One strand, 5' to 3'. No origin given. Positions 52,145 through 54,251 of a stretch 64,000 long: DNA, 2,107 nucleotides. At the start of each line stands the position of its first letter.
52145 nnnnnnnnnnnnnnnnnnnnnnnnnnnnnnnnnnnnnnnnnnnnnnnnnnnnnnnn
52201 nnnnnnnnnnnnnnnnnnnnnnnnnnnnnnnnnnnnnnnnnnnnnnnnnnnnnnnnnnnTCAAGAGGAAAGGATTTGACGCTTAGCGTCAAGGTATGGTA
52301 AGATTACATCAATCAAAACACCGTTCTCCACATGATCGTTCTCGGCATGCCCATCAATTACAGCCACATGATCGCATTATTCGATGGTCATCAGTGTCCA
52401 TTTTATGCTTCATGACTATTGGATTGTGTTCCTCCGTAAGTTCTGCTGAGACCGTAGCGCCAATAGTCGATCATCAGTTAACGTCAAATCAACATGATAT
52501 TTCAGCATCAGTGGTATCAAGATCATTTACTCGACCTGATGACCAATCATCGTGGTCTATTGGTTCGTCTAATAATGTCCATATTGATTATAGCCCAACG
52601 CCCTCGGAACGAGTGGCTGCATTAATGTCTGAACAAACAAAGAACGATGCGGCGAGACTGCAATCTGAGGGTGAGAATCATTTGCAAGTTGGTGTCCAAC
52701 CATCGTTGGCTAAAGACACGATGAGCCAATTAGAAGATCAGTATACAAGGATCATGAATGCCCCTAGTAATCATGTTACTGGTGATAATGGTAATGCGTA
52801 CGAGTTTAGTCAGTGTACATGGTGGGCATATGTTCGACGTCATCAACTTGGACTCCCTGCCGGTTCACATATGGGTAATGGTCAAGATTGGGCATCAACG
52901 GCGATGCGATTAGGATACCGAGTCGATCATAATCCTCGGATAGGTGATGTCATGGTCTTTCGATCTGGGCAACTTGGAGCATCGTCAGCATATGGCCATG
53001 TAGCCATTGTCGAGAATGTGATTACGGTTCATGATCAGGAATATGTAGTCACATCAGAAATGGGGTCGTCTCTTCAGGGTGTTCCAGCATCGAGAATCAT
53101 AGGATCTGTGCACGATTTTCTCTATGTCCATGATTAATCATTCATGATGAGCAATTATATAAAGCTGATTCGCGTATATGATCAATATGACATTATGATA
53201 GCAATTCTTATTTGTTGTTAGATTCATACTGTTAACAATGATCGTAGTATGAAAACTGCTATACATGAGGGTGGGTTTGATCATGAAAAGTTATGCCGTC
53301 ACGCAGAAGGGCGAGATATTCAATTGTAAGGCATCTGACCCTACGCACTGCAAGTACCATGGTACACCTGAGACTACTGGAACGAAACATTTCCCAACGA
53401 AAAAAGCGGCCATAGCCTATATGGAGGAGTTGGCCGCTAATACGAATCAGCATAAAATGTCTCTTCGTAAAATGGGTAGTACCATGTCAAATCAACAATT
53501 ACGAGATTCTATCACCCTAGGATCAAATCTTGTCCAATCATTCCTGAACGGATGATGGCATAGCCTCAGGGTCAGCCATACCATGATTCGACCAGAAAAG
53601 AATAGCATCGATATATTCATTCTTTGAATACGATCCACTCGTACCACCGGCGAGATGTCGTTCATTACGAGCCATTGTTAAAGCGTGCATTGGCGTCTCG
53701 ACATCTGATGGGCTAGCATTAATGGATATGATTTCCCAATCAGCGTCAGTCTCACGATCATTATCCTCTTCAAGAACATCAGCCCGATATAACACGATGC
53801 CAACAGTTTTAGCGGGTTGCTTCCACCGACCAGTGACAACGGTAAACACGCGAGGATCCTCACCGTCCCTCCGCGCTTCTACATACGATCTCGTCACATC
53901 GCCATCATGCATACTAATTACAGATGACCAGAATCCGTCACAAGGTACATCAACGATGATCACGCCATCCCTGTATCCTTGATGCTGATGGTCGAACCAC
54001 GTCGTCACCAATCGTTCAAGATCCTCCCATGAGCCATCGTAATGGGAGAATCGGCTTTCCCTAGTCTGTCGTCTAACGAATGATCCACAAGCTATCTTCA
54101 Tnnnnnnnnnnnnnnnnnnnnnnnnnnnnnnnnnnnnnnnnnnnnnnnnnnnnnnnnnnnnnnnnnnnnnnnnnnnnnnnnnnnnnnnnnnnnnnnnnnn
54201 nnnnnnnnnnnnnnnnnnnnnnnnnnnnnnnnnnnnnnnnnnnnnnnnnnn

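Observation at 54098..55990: NADAR plus Nudix-like pair, and a nearby ppGpp hydrolase: candidate anti-defence island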

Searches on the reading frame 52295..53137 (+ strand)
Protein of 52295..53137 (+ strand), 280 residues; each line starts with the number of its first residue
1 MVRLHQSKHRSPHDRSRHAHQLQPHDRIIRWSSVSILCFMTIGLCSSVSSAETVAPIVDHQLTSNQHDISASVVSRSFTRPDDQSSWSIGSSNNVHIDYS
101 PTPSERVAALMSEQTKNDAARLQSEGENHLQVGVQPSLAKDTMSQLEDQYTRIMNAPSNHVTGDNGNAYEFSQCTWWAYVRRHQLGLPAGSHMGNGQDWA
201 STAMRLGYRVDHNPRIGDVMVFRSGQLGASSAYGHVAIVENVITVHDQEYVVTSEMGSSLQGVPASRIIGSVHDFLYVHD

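Call 4: search_protein_families(library=pfam, proteins=[window:52295-53137:+], max_evalue=0.1)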
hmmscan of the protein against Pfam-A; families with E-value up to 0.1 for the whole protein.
window:52295-53137:+ (280 aa): 1 family
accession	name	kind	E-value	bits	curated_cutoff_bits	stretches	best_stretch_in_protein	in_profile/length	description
PF05257.22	CHAP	-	2.1e-19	70.2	26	1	165-256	2-80/81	CHAP domain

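Call 5: search_protein_families(library=phrogs, proteins=[window:52295-53137:+], max_evalue=0.01)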
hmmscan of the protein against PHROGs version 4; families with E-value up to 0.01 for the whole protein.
window:52295-53137:+ (280 aa): 1 family
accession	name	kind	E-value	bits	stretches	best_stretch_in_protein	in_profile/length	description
phrog_28649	-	unknown function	1.6e-09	38.3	1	155-244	282-363/398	-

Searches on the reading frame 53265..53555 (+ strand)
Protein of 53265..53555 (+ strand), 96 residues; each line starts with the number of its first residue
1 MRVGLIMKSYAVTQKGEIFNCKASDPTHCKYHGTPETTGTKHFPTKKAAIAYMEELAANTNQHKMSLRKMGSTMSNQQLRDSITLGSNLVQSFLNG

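Call 4: search_protein_families(library=pfam, proteins=[window:53265-53555:+], max_evalue=0.1)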
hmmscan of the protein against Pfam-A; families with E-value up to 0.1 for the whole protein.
window:53265-53555:+ (96 aa): 1 family
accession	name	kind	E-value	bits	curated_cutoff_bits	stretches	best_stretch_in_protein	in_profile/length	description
PF09954.14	DUF2188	-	7.5e-05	23.2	22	1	35-63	17-45/62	Uncharacterized protein conserved in bacteria (DUF2188)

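Call 5: search_protein_families(library=phrogs, proteins=[window:53265-53555:+], max_evalue=0.01)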
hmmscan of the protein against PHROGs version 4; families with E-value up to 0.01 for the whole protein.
window:53265-53555:+ (96 aa): 0 families

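Call 7: search_protein_families(library=ncbifam, proteins=[window:53265-53555:+], max_evalue=0.1)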
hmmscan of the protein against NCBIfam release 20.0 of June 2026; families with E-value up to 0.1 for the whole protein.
window:53265-53555:+ (96 aa): 0 families

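Call 8: search_protein_families(library=padloc, proteins=[window:53265-53555:+], max_evalue=0.1)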
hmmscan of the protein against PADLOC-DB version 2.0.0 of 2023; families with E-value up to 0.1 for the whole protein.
window:53265-53555:+ (96 aa): 0 families

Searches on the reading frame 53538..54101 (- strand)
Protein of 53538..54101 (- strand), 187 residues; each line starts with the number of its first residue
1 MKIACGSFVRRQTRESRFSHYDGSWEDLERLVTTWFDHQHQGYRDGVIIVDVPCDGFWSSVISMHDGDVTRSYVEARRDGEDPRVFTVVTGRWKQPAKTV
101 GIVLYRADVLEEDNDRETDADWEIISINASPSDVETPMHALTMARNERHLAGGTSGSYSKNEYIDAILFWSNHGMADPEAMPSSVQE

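Call 4: search_protein_families(library=pfam, proteins=[window:53538-54101:-], max_evalue=0.1)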
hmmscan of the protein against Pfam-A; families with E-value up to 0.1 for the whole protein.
window:53538-54101:- (187 aa): 1 family
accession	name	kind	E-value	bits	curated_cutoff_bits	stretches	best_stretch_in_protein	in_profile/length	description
PF11539.13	DUF3228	-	9e-12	45.4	25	1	72-173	79-191/194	Protein of unknown function (DUF3228)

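Call 5: search_protein_families(library=phrogs, proteins=[window:53538-54101:-], max_evalue=0.01)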
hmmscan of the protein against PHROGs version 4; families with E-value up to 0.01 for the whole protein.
window:53538-54101:- (187 aa): 0 families

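Call 7: search_protein_families(library=ncbifam, proteins=[window:53538-54101:-], max_evalue=0.1)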
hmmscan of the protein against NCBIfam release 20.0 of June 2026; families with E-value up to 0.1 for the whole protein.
window:53538-54101:- (187 aa): 0 families

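Call 8: search_protein_families(library=padloc, proteins=[window:53538-54101:-], max_evalue=0.1)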
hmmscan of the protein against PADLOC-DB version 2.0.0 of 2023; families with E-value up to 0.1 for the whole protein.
window:53538-54101:- (187 aa): 1 family
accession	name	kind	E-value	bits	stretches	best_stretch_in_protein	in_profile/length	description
PDLC04542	PDC-M25B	-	0.023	12.2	1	46-125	26-101/245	-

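Call 38: search_solved_structures(query=window:53538-54101:-, max_evalue=1, show_alignments=2)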
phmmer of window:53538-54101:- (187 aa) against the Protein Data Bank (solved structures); distinct sequences matched with E-value up to 1: 2.
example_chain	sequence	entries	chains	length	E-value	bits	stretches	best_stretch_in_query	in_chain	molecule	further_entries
2pd0_A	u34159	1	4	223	4.3e-08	36.3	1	114-175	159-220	Hypothetical protein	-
4fbd_A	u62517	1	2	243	0.0053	19.7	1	120-176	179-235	Putative uncharacterized protein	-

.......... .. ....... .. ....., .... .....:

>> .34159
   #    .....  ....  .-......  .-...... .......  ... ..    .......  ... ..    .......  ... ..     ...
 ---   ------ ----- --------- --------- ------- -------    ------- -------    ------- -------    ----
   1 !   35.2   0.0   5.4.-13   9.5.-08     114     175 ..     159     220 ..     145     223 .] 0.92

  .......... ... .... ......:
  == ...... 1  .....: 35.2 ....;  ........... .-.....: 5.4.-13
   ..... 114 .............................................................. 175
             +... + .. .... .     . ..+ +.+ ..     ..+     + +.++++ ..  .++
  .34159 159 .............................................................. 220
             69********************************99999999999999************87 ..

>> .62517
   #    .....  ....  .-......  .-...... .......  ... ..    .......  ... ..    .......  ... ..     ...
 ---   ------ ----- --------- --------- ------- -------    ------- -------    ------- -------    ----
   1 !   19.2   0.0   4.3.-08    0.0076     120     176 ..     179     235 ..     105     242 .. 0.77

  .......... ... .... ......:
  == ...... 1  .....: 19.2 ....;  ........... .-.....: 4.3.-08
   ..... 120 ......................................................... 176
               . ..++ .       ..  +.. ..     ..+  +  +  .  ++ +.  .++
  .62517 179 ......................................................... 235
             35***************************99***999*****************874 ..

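Call 56: find_homologous_proteins(query=window:53538-54101:-, max_evalue=0.001)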
Query window:53538-54101:- (187 aa): 66 proteins with E <= 0.001 among 143 candidates.
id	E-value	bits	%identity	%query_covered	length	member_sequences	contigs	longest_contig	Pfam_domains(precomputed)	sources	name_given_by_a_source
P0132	8.2e-102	357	100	83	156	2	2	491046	PF11539.14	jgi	jgi:hypothetical protein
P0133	7.1e-67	243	60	97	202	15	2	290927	PF11539.14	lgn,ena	-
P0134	2.9e-62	228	60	94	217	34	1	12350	PF11539.14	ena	-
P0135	1.4e-59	219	57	92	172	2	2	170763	PF11539.14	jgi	jgi:hypothetical protein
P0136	1.8e-59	219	59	94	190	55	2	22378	PF11539.14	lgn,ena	-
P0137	7.8e-58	213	58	95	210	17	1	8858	PF11539.14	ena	-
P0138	3.4e-52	195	53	93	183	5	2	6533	PF11539.14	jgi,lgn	jgi:hypothetical protein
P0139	3.6e-47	179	47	93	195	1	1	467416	PF11539.14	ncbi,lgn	-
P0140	2.3e-46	176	49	91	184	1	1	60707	PF11539.14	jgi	jgi:hypothetical protein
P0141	2.5e-46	176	49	93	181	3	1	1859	PF11539.14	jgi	jgi:hypothetical protein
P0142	3.6e-45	172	47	93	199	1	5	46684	PF11539.14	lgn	-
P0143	4.1e-45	172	47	93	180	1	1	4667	PF11539.14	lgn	-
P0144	4.4e-45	172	49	94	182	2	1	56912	PF11539.14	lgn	-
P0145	1.3e-44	170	47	93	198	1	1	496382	PF11539.14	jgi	jgi:hypothetical protein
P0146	1.1e-43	167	48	91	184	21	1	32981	PF11539.14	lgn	-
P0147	1.2e-40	157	47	92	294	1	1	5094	PF11539.14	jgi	-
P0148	4.7e-40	155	46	93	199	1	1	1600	PF11539.14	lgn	-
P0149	8.9e-40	154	46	93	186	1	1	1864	PF11539.14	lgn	-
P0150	2.4e-39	153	43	91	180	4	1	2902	PF11539.14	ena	-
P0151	9.0e-39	151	43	91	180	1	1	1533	PF11539.14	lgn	-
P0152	1.7e-38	150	46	93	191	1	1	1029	PF11539.14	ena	-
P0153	2.2e-38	150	44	94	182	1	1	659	PF11539.14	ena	-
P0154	9.2e-38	148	45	94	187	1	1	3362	PF11539.14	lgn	-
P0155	1.3e-37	147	46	93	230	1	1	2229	PF11539.14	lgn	-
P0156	2.0e-37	147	44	94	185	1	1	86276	PF11539.14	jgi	jgi:hypothetical protein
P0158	6.7e-36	142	43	95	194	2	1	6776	PF11539.14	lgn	-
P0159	6.9e-36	142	44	91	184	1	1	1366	PF11539.14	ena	-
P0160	2.4e-35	140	43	93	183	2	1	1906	PF11539.14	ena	-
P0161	6.5e-35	139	45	95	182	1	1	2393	PF11539.14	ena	-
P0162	2.4e-34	137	42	93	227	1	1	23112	PF11539.14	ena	-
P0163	2.7e-34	137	44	94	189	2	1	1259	PF11539.14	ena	-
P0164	4.9e-34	136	44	91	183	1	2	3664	PF11539.14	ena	-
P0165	2.4e-33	133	42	95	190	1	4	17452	PF11539.14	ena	-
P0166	3.5e-33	133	43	94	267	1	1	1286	PF11539.14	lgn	-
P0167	5.2e-33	132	44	91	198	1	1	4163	PF11539.14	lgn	-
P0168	1.7e-32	131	42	90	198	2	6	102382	PF11539.14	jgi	jgi:hypothetical protein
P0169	2.3e-32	130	42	92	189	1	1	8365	PF11539.14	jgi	jgi:hypothetical protein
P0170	2.6e-32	130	43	89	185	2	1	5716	PF11539.14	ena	-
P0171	1.5e-31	128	41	95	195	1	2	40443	PF11539.14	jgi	jgi:hypothetical protein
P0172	1.8e-31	127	40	98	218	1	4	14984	PF11539.14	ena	-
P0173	3.4e-31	126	39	94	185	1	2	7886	PF11539.14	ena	-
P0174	3.7e-31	126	43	91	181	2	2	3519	PF11539.14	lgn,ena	-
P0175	4.5e-31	126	42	89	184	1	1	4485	PF11539.14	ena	-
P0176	1.0e-30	125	67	50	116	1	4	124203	PF11539.14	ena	-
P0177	1.5e-30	124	43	91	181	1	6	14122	PF11539.14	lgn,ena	-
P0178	1.7e-30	124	42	91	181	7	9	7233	PF11539.14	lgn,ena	-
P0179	2.0e-30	124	41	91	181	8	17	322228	PF11539.14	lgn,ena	-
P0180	2.1e-30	124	43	93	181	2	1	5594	PF11539.14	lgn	-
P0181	4.5e-30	123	40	91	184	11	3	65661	PF11539.14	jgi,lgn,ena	-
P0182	1.8e-29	121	41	91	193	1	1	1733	PF11539.14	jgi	-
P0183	1.9e-29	121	41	91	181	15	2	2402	PF11539.14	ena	-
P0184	2.6e-29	120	41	91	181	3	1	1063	PF11539.14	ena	-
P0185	7.8e-29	119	40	91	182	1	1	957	PF11539.14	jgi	jgi:hypothetical protein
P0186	3.0e-28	117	38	93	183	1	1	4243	PF11539.14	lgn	-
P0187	5.5e-28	116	39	90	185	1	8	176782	PF11539.14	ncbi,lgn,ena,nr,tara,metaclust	ncbi:MAG: hypothetical protein CME70_14090 [Halobacteriovorax sp.]|nr:hypothetical protein [Halobact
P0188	5.7e-28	116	42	86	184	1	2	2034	PF11539.14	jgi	jgi:hypothetical protein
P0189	3.5e-27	113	44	82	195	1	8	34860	PF11539.14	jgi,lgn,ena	jgi:hypothetical protein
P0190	1.5e-26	111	41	91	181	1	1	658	PF11539.14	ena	-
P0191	1.2e-25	108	35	91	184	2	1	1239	PF11539.14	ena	-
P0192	1.9e-25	108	41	91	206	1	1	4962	PF11539.14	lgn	-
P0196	1.6e-24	105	43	81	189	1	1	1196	PF11539.14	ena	-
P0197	1.5e-23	102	44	79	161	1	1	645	PF11539.14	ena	-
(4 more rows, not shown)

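Call 57: find_encoding_contigs(protein=P0133, flank=5000, max_places=2)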
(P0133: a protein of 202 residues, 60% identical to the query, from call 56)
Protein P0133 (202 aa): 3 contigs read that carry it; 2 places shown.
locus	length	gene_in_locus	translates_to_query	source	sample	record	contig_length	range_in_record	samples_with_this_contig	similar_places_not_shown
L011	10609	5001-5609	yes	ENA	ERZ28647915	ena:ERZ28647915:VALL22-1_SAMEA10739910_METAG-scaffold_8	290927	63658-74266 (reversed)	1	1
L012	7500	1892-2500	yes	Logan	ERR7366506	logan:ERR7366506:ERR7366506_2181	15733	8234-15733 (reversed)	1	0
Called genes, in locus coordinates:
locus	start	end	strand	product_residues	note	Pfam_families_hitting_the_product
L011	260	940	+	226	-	-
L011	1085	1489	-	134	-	-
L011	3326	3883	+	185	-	-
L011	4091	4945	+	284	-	PF00293:NUDIX (weak)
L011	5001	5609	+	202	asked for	PF11539:DUF3228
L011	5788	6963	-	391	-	PF20720:nSTAND3 (weak), PF00004:AAA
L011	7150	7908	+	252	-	PF03734:YkuD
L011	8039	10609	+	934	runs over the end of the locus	PF13589:HATPase_c_3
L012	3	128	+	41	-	?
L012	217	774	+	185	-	-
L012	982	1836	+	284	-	PF00293:NUDIX (weak)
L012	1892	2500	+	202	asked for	PF11539:DUF3228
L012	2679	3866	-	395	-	PF20720:nSTAND3 (weak), PF00004:AAA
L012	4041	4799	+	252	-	PF03734:YkuD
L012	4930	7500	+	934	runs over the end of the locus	PF13589:HATPase_c_3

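Call 58: find_encoding_contigs(protein=P0139, flank=5000, max_places=2)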
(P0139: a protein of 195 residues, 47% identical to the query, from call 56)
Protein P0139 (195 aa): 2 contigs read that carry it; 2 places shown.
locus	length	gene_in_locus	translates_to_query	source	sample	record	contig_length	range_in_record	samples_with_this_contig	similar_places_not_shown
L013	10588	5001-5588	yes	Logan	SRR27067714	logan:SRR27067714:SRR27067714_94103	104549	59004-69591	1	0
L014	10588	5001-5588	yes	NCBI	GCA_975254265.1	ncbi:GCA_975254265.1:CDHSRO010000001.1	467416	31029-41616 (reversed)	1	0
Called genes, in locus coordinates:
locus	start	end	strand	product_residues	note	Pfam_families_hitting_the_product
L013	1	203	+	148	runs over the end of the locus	-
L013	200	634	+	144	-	-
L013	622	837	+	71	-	-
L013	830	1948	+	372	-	-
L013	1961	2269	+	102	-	-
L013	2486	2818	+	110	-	-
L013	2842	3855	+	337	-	PF00155:Aminotran_1_2, PF04864:Alliinase_C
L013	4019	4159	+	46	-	-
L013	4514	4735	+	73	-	-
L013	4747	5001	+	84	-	-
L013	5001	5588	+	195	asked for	PF11539:DUF3228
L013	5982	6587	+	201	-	-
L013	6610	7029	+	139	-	-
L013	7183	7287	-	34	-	-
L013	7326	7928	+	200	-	PF00588:SpoU_methylase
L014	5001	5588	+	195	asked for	PF11539:DUF3228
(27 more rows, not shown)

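Call 59: find_encoding_contigs(protein=P0179, flank=5000, max_places=2)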
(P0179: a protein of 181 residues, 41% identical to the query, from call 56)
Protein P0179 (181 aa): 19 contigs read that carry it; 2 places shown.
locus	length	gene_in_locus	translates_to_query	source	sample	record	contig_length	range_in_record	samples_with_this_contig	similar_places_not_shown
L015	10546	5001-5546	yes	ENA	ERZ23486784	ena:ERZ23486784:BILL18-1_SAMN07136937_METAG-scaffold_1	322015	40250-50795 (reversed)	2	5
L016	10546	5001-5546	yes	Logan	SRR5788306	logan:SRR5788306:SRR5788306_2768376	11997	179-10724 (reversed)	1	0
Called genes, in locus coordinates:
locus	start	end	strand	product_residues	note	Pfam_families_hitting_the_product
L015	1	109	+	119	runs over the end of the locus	-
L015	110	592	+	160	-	-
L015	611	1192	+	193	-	-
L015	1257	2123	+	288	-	PF00291:PALP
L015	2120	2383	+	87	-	-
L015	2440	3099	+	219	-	PF02163:Peptidase_M50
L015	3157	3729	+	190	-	-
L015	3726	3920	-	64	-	PF06289:FlbD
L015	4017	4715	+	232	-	-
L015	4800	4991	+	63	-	-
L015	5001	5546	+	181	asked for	PF11539:DUF3228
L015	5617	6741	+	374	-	-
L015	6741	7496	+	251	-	PF13385:Laminin_G_3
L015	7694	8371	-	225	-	-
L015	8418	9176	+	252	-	-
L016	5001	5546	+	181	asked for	PF11539:DUF3228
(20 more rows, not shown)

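Call 72: predict_structure(alignment_id=A3)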
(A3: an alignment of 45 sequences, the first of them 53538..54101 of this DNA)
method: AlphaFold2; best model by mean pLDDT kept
length: 187 residues; sequences in the alignment: 45
mean_pLDDT: 93.9   pTM: 0.87
mean pLDDT of the five models: 93.9, 93.8, 93.7, 93.5, 93.2
residues with pLDDT >= 90: 157; 70-90: 26; 50-70: 3; < 50: 1
segments of 3 or more residues with pLDDT < 50: none
pLDDT, mean of each block of 10 residues (from residue 1): 96 96 98 98 96 98 97 89 92 97 98 95 98 95 90 83 97 93 68
secondary structure, 60 per line:
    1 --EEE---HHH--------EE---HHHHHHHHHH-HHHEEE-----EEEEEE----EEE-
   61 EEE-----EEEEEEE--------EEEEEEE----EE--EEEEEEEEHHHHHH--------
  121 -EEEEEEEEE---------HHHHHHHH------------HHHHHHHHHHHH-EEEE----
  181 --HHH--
elements in order: E3-5 H25-34 E39-41 E47-52 E57-59 E61-63 E69-75 E84-90 E99-106 H107-112 E122-130 H140-147 H160-171 E173-176

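Call 87: search_dna_similar(query=window:53538-54101:-, collection=phages, mode=protein, max_rows=25)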
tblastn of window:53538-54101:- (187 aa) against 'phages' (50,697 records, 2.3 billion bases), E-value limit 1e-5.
Records with a match: 1; places in all: 1; records where one place covers at least 80% of the query: 1.
Best place of each record, by identity: <60% 1.
By first word of the organism name: Microcystis 1.
By host as written in the record: Microcystis sp. SG03 1.
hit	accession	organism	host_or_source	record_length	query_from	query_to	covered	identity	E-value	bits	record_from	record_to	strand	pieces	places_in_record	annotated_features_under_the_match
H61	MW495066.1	Microcystis phage MaAM05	Microcystis sp. SG03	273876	2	174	93%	35.9%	2e-27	113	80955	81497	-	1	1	hypothetical protein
